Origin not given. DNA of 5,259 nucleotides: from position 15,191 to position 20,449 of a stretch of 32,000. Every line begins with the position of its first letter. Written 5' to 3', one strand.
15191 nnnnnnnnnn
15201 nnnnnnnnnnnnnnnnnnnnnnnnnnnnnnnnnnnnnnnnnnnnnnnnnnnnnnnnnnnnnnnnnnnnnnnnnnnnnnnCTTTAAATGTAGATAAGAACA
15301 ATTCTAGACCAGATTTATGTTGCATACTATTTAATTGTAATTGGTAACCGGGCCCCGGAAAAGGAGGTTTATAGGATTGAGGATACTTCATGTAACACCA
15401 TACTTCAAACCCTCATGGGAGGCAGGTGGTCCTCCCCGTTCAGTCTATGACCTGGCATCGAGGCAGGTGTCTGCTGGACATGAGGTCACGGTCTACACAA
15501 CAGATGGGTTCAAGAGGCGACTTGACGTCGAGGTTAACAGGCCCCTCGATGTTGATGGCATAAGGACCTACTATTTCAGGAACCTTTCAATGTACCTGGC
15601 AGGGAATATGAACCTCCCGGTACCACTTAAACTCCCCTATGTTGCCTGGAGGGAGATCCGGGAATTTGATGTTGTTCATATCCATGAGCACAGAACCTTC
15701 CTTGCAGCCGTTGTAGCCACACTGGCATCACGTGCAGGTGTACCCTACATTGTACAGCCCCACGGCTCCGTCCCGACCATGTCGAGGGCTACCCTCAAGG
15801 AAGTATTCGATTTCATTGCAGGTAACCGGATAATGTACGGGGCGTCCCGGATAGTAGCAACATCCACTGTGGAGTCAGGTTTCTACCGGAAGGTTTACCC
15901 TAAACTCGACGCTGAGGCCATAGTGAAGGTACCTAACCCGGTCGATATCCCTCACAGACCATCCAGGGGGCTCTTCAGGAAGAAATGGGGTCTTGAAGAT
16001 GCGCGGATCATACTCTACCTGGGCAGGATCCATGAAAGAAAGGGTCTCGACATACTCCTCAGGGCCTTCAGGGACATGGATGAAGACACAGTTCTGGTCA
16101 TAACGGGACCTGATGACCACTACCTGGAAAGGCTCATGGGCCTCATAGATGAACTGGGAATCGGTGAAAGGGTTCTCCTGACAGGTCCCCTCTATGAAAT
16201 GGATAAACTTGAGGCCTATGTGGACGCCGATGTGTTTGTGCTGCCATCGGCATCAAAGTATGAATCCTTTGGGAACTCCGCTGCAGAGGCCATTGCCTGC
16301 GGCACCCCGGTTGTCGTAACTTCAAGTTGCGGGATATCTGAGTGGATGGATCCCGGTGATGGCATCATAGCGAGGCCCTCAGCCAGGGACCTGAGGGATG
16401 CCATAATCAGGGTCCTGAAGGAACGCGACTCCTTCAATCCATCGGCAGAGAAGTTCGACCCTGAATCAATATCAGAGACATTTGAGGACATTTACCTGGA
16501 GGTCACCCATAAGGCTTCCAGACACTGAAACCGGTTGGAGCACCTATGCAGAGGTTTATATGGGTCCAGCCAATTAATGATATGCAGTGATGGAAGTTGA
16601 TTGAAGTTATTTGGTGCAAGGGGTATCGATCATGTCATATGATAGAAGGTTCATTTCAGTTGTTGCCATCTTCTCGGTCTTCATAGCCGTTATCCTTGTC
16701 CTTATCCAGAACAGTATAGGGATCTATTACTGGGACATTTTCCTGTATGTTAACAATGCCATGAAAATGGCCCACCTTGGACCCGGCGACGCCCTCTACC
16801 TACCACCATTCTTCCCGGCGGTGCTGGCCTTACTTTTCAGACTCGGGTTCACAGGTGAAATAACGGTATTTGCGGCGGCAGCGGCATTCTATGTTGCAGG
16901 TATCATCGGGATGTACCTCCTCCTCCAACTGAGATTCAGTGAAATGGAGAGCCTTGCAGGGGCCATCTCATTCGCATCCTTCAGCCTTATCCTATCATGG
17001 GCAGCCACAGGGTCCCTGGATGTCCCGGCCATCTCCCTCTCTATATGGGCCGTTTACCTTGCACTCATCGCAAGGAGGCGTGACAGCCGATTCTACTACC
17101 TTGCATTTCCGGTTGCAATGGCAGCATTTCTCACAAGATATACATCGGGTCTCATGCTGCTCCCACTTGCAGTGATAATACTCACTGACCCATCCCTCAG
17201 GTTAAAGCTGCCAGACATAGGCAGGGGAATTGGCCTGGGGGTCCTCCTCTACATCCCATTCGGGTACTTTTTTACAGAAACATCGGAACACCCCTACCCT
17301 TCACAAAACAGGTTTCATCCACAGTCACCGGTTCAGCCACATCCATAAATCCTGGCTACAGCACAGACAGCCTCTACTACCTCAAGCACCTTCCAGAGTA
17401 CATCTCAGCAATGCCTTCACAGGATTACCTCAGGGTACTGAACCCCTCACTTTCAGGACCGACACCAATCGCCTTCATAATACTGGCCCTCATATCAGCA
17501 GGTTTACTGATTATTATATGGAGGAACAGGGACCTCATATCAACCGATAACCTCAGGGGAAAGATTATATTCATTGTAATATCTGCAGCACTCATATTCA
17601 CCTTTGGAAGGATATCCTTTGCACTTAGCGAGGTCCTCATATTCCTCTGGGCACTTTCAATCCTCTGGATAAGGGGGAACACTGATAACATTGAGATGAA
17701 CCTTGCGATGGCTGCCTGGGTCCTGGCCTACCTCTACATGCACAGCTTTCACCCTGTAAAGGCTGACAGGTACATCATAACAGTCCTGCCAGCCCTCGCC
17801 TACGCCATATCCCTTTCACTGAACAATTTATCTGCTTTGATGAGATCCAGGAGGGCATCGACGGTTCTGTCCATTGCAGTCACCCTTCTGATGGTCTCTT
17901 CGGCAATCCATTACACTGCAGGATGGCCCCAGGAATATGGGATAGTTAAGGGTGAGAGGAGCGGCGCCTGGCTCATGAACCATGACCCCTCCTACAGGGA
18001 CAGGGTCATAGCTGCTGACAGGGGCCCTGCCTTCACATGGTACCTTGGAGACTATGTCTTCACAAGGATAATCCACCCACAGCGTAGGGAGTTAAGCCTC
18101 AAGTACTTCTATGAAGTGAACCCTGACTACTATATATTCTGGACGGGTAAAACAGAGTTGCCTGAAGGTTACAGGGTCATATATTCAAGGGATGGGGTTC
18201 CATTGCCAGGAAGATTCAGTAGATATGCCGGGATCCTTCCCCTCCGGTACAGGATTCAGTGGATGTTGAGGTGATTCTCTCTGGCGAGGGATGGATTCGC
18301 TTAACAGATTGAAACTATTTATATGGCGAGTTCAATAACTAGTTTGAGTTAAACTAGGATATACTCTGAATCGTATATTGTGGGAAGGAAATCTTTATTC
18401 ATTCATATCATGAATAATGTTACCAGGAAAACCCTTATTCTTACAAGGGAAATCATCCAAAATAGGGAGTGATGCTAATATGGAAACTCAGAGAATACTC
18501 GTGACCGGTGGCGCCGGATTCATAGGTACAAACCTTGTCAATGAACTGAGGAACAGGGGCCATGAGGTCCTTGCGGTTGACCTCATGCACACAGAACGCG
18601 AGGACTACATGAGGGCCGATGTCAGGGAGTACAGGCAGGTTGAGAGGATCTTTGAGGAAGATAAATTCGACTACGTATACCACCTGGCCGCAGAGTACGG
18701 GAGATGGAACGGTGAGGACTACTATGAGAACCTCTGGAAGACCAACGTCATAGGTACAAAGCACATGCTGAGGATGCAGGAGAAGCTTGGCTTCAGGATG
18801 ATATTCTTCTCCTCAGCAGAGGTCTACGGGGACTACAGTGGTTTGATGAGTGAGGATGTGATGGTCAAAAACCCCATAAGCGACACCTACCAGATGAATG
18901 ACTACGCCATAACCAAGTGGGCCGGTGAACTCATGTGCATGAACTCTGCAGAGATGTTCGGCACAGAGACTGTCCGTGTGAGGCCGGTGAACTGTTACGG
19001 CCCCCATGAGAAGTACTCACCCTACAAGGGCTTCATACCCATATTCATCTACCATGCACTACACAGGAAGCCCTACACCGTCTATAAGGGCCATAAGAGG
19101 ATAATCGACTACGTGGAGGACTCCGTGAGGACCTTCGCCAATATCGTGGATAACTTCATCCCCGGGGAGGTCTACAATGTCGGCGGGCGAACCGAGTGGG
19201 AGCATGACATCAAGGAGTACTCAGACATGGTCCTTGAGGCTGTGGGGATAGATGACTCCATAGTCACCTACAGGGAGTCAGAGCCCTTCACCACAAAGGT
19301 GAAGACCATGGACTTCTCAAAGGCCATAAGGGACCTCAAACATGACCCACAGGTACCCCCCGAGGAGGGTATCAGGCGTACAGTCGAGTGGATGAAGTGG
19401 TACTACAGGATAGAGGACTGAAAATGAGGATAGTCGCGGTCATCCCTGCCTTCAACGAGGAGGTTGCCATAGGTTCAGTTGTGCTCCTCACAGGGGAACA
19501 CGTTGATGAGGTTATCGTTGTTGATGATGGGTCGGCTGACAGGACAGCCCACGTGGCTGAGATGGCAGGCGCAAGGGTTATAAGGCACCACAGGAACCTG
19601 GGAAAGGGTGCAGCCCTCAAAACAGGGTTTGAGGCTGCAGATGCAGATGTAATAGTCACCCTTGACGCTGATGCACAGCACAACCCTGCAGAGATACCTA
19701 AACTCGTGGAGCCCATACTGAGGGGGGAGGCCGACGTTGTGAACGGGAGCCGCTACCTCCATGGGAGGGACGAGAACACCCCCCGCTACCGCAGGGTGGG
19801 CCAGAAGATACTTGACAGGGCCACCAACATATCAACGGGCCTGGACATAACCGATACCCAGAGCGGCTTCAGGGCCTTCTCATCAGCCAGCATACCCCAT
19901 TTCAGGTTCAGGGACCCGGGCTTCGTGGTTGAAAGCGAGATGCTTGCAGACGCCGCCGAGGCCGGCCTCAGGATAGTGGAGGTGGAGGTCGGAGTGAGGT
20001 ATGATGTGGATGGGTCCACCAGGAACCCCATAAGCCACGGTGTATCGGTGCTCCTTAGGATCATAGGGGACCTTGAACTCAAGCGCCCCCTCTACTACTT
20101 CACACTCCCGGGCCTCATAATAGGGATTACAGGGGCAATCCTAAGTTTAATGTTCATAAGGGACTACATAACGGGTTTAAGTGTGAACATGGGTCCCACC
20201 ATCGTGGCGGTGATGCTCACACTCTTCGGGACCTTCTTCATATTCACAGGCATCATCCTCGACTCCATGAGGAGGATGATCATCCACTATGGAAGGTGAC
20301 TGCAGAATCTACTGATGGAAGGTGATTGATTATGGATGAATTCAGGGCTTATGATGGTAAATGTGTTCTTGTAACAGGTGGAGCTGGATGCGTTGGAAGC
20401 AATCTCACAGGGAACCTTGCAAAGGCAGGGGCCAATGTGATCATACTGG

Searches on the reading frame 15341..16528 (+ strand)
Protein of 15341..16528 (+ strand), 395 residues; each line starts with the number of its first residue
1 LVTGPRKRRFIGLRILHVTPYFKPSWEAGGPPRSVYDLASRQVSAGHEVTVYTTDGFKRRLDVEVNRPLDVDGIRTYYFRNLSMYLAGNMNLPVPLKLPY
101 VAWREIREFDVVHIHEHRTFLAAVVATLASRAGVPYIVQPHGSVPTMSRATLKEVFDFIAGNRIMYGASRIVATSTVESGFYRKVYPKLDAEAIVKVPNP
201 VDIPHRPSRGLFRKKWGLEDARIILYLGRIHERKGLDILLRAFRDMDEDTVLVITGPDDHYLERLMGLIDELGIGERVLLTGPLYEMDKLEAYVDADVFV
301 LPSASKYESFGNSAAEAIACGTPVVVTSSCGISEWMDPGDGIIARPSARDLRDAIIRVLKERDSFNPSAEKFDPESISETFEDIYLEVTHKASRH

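Call 4: search_protein_families(library=pfam, proteins=[window:15341-16528:+], max_evalue=0.01)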
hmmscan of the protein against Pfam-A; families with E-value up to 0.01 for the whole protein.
window:15341-16528:+ (395 aa): 6 families
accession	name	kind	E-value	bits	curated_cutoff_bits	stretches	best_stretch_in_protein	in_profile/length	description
PF00534.26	Glycos_transf_1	-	4e-32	111.6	26.4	1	212-363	5-160/172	Glycosyl transferases group 1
PF13692.12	Glyco_trans_1_4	-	1.6e-27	96.9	27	1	222-360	2-141/142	Glycosyl transferases group 1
PF13439.12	Glyco_transf_4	-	3.3e-19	70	28.5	1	29-203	2-168/170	Glycosyltransferase Family 4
PF13579.12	Glyco_trans_4_4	-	1.3e-18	68.2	29.7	1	29-199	1-157/158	Glycosyl transferase 4-like domain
PF20706.3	GT4-conflict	-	5.3e-12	45.8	26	1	220-337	196-321/385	Family 4 Glycosyltransferase in conflict systems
PF13524.12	Glyco_trans_1_2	-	2.6e-05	24.6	25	1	241-363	7-116/144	Glycosyl transferase-like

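Call 5: search_protein_families(library=ncbifam, proteins=[window:15341-16528:+], max_evalue=0.001)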
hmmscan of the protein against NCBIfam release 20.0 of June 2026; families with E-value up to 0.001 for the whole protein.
window:15341-16528:+ (395 aa): 27 families (the best 25 are shown)
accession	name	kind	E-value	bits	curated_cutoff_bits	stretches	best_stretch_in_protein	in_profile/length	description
NF046085.1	XrtY_assoc_Gly1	equivalog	1.7e-40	139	400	1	13-386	1-373/387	XrtY-associated glycosyltransferase XYAG1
NF038295.1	EPS_HpsP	equivalog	4.8e-35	121.3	550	1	15-363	2-354/388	hormogonium polysaccharide biosynthesis glycosyltransferase HpsP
TIGR03449.1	mycothiol_MshA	equivalog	1.5e-20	73.5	462.5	1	16-339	7-345/406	D-inositol-3-phosphate glycosyltransferase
NF041876.1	EPS_EpsE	equivalog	4e-20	72.4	400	1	105-364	108-364/389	exopolysaccharide biosynthesis GT4 family glycosyltransferase EpsE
TIGR02149.1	glgA_Coryne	subfamily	4e-19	69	302.4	1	69-336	45-322/391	glycogen synthase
TIGR04047.1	MSMEG_0565_glyc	hypoth_equivalog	8.1e-18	64.6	259.85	1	38-364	21-344/373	MSMEG_0565 family glycosyltransferase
TIGR04157.1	glyco_rSAM_CFB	subfamily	6.3e-15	55.1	400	1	168-338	170-341/406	TIGR04157 family glycosyltransferase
NF041010.1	glycosy_Agl16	equivalog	7.2e-15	54.7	575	1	102-362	67-319/352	glycosylation protein Agl16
TIGR03999.1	thiol_BshA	equivalog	8.2e-14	51.3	273.7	1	193-385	168-370/375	N-acetyl-alpha-D-glucosaminyl L-malate synthase BshA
NF047684.1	TeichurnBiosyTuaC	equivalog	2.7e-13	49.6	550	1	126-366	125-359/391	teichuronic acid biosynthesis protein TuaC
NF053787.1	GlcN_PG_synth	equivalog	1.3e-11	44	480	1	212-359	187-324/361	N-acetylglucosaminyl phosphatidylglycerol synthase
TIGR03088.1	stp2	hypoth_equivalog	1.2e-10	41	409.05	1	188-357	156-334/374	TIGR03088 family PEP-CTERM/XrtA system glycosyltransferase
NF050063.1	ProtGlycPglJ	equivalog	2.5e-10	40.1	500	1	221-328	194-296/363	N-acetylgalactosamine-N,N'-diacetylbacillosaminyl-diphospho-undecaprenol 4-alpha-N-acetylgalactosaminyltransferase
NF012028.0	PRK15484.1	subfamily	5.4e-10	38.9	618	1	177-339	145-319/380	lipopolysaccharide N-acetylglucosaminyltransferase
NF038255.1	exopoly_VpsD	equivalog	2.8e-09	36.3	300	1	230-332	212-316/381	VpsD family glycosyltransferase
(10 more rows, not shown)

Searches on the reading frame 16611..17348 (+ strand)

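Call 4: search_protein_families(library=pfam, proteins=[window:16611-17348:+], max_evalue=0.01)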
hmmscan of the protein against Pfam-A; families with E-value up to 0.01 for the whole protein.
window:16611-17348:+ (245 aa): 1 family
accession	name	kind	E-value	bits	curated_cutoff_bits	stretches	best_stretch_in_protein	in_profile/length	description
PF13231.12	PMT_2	-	2e-14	54.6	26.1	1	65-201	3-141/160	Dolichyl-phosphate-mannose-protein mannosyltransferase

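Call 5: search_protein_families(library=ncbifam, proteins=[window:16611-17348:+], max_evalue=0.001)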
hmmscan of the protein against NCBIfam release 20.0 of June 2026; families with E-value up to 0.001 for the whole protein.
window:16611-17348:+ (245 aa): 0 families

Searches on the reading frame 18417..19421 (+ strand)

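Call 4: search_protein_families(library=pfam, proteins=[window:18417-19421:+], max_evalue=0.01)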
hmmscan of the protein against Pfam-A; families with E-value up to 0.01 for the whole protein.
window:18417-19421:+ (334 aa): 7 families
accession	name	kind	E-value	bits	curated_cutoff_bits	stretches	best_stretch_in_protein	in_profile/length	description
PF01370.27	Epimerase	-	7.7e-44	150.3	20.9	1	27-256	1-240/240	NAD dependent epimerase/dehydratase family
PF16363.11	GDP_Man_Dehyd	-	1.3e-28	100.9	27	1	28-322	1-332/332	GDP-mannose 4,6 dehydratase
PF04321.23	RmlD_sub_bind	-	7.2e-15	55.2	27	1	26-179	2-141/287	RmlD substrate binding domain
PF07993.18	NAD_binding_4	-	1.2e-14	54.5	20.1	1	82-207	87-216/258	Male sterility protein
PF01073.25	3Beta_HSD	-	2.9e-14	53.2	22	1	28-199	1-187/280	3-beta hydroxysteroid dehydrogenase/isomerase family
PF02719.21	Polysacc_synt_2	-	1e-08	35.2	20.2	1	27-127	1-121/293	Polysaccharide biosynthesis protein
PF00106.31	adh_short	-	0.0041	17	26.6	0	26-63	2-39/195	short chain dehydrogenase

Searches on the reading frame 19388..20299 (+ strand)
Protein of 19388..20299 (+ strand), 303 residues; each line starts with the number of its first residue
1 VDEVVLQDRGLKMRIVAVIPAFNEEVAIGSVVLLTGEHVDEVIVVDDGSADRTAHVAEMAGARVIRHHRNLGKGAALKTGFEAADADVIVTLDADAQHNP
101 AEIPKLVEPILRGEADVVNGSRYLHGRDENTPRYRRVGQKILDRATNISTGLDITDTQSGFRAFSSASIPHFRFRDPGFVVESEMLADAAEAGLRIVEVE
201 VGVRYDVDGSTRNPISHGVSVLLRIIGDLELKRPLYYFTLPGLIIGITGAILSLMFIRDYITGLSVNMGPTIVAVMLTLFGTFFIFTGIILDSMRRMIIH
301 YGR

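Call 4: search_protein_families(library=pfam, proteins=[window:19388-20299:+], max_evalue=0.01)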
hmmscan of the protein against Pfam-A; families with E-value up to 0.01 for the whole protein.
window:19388-20299:+ (303 aa): 4 families
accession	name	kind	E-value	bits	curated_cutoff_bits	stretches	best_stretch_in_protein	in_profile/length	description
PF00535.33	Glycos_transf_2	-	1.5e-32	113.3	23.3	1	18-166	3-161/168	Glycosyl transferase family 2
PF13641.12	Glyco_tranf_2_3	-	1.4e-07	32.2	27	1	15-130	3-131/230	Glycosyltransferase like family 2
PF10111.15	Glyco_tranf_2_2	-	0.00035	20.6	27.3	1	31-106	18-102/276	Glycosyltransferase like family 2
PF13506.12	Glyco_transf_21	-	0.0042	17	21.7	1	73-125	18-70/174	Glycosyl transferase family 21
